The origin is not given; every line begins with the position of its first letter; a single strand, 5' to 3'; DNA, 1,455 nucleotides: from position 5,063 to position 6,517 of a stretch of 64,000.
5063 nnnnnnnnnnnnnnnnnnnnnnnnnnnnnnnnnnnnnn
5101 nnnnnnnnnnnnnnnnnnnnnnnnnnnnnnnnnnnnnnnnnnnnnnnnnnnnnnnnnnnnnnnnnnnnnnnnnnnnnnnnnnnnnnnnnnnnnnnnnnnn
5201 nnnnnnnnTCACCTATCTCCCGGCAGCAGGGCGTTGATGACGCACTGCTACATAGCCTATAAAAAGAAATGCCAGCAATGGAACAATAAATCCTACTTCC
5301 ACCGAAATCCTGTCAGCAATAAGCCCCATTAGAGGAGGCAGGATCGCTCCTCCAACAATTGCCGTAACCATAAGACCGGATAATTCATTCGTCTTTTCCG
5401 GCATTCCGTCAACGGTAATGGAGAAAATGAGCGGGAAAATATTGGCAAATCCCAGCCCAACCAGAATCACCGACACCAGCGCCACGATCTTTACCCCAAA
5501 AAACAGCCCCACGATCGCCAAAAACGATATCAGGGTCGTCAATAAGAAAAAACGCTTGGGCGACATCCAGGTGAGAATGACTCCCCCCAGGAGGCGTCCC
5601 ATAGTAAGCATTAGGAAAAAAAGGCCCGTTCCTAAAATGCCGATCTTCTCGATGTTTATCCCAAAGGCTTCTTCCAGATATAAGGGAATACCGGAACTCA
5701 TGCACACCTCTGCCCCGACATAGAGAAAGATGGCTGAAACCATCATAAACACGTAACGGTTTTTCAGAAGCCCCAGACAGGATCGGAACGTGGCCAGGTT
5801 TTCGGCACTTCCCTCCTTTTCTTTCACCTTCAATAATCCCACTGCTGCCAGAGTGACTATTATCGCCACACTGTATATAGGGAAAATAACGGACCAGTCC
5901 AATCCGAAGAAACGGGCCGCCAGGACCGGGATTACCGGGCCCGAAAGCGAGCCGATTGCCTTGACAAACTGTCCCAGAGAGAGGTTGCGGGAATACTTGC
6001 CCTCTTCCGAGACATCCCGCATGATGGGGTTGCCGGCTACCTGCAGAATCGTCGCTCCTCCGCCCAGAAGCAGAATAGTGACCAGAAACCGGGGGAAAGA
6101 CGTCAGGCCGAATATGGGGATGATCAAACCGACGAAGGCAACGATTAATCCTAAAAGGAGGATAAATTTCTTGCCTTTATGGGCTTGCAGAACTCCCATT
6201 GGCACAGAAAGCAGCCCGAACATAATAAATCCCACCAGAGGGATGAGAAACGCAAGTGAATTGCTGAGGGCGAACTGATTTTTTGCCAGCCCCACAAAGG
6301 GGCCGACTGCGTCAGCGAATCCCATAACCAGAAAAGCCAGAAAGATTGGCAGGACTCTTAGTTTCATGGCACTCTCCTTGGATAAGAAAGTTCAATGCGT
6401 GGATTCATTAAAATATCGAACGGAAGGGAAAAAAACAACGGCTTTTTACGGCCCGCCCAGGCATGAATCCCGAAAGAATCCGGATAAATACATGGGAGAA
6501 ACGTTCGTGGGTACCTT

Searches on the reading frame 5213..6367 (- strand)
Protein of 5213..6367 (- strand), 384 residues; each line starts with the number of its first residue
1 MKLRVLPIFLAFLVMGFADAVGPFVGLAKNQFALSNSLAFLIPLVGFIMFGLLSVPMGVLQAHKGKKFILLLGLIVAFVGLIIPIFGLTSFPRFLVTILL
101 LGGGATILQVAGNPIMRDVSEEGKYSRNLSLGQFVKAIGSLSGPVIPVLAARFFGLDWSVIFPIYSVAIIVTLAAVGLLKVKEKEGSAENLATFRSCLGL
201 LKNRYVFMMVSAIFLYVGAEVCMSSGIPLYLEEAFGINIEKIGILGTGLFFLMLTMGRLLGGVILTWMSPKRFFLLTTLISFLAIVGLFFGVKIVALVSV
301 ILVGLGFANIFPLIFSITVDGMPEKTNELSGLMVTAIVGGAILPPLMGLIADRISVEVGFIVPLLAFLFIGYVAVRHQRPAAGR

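Call 87: search_protein_families(library=pfam, proteins=[window:5213-6367:-], max_evalue=1e-10)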
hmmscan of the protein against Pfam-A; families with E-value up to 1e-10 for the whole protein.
window:5213-6367:- (384 aa): 1 family
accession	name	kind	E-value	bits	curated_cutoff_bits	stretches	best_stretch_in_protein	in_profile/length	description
PF07690.21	MFS_1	-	5.2e-27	95.1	33.4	1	9-336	3-338/347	Major Facilitator Superfamily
